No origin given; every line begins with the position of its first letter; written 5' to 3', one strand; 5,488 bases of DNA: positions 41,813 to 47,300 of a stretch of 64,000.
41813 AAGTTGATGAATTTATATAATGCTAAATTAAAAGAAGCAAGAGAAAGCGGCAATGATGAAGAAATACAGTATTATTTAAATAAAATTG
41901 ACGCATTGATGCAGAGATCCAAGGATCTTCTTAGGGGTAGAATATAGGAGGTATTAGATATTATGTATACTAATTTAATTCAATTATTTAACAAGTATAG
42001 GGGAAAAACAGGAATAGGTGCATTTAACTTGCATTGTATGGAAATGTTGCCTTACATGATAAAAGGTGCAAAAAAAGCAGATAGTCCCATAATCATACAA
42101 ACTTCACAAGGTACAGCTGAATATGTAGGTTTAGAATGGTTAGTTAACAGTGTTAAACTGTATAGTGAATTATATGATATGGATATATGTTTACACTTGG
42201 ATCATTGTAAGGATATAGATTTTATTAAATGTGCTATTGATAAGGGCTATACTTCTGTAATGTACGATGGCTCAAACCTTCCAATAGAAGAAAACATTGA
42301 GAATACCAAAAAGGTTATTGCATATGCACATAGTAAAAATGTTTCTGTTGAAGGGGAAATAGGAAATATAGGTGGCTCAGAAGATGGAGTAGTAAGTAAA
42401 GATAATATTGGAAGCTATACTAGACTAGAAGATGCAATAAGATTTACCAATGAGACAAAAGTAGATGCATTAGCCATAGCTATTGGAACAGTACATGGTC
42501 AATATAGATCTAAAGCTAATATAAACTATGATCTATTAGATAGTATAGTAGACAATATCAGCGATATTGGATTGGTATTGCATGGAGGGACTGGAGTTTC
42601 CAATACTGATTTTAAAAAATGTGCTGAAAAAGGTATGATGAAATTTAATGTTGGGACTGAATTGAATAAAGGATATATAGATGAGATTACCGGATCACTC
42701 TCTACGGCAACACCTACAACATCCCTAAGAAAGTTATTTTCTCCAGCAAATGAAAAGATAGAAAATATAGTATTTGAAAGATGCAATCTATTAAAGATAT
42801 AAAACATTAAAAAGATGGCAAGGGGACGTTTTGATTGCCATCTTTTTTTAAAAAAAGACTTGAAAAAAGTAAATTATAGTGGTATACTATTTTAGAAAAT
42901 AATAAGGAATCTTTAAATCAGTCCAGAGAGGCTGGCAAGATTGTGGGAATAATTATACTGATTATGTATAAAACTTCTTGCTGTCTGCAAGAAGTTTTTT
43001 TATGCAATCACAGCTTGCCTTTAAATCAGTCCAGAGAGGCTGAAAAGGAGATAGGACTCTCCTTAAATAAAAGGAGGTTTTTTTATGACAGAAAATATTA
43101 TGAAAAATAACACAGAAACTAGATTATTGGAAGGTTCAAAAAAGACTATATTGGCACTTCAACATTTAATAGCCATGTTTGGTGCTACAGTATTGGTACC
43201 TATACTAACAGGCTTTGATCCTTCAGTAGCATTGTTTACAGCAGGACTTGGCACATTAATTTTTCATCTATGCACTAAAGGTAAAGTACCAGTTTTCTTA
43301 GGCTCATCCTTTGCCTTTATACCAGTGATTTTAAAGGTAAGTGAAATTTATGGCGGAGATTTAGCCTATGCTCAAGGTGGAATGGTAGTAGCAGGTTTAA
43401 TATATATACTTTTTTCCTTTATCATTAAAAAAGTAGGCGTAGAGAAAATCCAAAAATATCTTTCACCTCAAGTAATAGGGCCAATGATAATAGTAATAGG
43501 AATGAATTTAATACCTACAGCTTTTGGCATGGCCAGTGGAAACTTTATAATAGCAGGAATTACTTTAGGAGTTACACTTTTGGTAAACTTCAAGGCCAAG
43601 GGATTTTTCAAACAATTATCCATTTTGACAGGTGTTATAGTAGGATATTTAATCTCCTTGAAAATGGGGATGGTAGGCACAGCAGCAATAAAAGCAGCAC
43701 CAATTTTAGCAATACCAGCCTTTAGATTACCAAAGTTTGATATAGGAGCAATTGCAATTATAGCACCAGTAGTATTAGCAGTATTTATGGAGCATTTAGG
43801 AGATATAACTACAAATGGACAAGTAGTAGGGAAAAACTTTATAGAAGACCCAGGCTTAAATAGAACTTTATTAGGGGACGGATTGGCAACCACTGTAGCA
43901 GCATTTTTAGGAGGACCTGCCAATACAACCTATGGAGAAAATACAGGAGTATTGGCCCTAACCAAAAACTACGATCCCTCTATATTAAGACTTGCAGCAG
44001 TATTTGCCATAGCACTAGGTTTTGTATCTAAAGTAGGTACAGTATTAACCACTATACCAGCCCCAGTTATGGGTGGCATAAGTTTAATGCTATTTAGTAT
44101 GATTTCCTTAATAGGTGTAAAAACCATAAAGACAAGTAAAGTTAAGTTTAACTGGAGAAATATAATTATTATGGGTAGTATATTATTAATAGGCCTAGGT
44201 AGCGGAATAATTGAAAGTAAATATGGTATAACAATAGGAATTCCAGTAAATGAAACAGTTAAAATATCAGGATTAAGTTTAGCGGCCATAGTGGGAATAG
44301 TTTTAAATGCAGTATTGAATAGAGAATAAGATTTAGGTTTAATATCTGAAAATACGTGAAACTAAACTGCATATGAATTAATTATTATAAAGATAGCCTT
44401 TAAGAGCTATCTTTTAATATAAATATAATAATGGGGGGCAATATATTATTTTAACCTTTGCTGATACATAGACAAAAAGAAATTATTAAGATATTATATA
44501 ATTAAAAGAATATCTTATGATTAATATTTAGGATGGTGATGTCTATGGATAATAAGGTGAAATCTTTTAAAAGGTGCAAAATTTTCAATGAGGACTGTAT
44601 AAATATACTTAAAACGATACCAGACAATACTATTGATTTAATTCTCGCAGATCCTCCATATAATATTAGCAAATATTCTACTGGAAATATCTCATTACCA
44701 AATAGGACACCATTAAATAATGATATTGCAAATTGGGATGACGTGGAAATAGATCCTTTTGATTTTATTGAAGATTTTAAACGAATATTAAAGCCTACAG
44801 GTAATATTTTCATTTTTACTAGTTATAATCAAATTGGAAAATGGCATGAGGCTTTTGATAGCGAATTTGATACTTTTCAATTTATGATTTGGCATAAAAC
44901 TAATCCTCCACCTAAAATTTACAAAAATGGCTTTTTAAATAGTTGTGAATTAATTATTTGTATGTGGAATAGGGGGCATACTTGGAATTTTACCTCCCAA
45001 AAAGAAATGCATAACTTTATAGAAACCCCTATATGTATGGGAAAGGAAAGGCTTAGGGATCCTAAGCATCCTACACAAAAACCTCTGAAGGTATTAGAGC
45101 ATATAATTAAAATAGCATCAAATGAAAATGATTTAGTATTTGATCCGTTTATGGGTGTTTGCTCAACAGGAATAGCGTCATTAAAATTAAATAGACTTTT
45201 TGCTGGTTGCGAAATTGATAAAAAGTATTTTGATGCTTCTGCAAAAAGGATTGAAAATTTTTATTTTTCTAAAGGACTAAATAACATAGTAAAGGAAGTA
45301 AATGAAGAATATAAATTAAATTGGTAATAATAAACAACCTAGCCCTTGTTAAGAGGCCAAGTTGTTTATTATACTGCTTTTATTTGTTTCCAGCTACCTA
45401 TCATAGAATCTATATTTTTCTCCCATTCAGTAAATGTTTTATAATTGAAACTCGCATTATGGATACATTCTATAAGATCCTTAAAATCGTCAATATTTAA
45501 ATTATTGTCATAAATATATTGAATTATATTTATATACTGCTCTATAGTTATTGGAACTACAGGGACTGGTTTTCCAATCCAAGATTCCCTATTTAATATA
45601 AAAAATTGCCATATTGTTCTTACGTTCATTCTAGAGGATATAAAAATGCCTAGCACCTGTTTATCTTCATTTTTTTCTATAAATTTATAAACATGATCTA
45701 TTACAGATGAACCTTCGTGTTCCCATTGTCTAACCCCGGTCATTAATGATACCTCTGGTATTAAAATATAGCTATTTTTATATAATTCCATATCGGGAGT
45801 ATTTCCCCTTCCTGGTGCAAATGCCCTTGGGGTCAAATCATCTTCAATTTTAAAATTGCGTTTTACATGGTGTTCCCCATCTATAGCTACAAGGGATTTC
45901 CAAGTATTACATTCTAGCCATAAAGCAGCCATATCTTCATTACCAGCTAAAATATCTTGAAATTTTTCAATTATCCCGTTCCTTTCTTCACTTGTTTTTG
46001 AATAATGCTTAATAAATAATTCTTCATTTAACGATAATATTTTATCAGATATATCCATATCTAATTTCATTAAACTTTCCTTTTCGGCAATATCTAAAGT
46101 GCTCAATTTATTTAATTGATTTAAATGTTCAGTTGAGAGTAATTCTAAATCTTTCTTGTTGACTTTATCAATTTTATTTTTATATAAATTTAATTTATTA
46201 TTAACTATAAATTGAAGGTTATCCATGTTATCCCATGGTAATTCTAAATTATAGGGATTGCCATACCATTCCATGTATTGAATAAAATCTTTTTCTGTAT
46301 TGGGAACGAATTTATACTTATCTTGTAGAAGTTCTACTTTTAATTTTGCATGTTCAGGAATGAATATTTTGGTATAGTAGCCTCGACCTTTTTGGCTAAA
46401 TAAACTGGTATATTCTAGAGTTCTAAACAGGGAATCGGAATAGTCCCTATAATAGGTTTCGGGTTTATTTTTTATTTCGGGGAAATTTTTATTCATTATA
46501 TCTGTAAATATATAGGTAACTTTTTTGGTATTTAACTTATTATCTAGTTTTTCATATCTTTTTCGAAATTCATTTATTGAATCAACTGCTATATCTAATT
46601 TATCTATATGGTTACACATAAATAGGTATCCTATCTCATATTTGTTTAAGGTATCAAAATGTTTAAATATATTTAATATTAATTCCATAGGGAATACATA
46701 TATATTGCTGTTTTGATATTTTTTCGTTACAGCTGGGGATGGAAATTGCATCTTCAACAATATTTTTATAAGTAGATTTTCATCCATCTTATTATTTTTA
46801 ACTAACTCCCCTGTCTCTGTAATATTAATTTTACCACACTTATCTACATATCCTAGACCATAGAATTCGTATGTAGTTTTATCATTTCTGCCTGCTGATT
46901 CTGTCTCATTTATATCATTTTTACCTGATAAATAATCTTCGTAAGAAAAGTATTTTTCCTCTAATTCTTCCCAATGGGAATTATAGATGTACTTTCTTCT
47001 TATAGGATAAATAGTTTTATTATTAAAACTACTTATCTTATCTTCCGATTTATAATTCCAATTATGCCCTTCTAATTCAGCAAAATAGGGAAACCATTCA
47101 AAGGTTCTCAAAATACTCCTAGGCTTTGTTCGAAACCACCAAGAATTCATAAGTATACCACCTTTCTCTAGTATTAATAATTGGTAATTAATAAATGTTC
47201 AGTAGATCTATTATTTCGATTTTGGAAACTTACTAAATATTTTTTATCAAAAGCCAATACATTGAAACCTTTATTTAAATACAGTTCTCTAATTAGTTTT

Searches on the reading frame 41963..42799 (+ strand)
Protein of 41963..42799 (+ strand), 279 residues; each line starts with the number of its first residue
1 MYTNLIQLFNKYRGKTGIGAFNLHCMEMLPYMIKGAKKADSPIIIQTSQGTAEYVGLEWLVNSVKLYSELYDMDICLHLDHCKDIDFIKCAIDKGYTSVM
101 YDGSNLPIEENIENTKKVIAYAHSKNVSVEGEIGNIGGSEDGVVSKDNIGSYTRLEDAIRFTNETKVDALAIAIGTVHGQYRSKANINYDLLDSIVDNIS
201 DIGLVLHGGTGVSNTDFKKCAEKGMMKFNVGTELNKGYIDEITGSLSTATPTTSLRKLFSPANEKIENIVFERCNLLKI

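Call 32: search_protein_families(library=pfam, proteins=[window:41963-42799:+], max_evalue=0.001)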
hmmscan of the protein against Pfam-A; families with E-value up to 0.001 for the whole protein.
window:41963-42799:+ (279 aa): 1 family
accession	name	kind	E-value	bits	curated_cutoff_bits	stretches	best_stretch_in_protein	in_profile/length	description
PF01116.26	F_bP_aldolase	-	3.1e-84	283.2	25.5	1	12-278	11-273/277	Fructose-bisphosphate aldolase class-II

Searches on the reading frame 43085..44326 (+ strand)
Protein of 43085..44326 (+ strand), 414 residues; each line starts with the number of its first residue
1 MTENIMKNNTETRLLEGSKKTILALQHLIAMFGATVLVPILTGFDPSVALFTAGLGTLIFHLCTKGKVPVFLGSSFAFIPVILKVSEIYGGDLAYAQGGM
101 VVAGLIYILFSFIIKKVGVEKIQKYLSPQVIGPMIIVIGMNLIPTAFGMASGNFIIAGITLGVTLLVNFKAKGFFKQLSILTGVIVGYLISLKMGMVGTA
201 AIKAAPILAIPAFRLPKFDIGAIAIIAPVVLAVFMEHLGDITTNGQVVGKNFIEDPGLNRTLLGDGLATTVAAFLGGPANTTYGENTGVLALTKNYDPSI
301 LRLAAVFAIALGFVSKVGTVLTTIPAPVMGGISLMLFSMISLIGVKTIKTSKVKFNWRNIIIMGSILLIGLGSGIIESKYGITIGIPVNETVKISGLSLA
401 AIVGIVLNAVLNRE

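Call 32: search_protein_families(library=pfam, proteins=[window:43085-44326:+], max_evalue=0.001)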
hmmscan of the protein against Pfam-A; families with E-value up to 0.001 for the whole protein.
window:43085-44326:+ (414 aa): 1 family
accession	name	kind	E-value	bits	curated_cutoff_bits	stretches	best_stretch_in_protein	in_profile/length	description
PF00860.26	Xan_ur_permease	-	7.2e-85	285.5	27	1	20-372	3-382/389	Permease family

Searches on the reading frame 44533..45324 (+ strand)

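Call 32: search_protein_families(library=pfam, proteins=[window:44533-45324:+], max_evalue=0.001)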
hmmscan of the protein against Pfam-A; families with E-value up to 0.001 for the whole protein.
window:44533-45324:+ (264 aa): 1 family
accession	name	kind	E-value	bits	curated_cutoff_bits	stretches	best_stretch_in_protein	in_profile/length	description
PF01555.25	N6_N4_Mtase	-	7.8e-34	118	26.7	1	34-237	1-220/221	DNA methylase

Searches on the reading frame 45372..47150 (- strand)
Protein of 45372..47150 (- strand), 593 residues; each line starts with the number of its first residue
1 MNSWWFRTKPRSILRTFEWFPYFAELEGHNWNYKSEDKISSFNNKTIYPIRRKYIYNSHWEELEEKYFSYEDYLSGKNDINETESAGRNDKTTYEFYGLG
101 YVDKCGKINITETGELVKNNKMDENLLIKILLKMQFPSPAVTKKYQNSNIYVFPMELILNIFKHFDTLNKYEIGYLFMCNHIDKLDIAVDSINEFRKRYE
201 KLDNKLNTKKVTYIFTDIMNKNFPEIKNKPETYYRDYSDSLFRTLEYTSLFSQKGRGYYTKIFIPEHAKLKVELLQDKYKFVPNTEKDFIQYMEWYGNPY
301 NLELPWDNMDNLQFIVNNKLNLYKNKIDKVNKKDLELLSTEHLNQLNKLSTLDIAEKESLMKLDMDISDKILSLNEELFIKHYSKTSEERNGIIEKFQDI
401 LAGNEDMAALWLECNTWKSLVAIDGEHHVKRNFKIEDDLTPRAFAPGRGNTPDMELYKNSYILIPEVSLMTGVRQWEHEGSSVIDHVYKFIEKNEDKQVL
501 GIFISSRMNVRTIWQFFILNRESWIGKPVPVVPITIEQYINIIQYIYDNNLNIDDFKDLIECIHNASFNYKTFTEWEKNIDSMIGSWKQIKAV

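Call 32: search_protein_families(library=pfam, proteins=[window:45372-47150:-], max_evalue=0.001)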
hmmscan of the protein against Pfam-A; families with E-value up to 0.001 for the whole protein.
window:45372-47150:- (593 aa): 1 family
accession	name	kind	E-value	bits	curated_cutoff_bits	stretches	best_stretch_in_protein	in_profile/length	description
PF09491.16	RE_AlwI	-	3.8e-35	122.2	23.1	1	106-542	13-441/441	AlwI restriction endonuclease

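Call 43: search_protein_families(library=ncbifam, proteins=[window:45372-47150:-], max_evalue=0.001)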
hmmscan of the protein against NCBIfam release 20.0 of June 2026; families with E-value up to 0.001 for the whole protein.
window:45372-47150:- (593 aa): 0 families
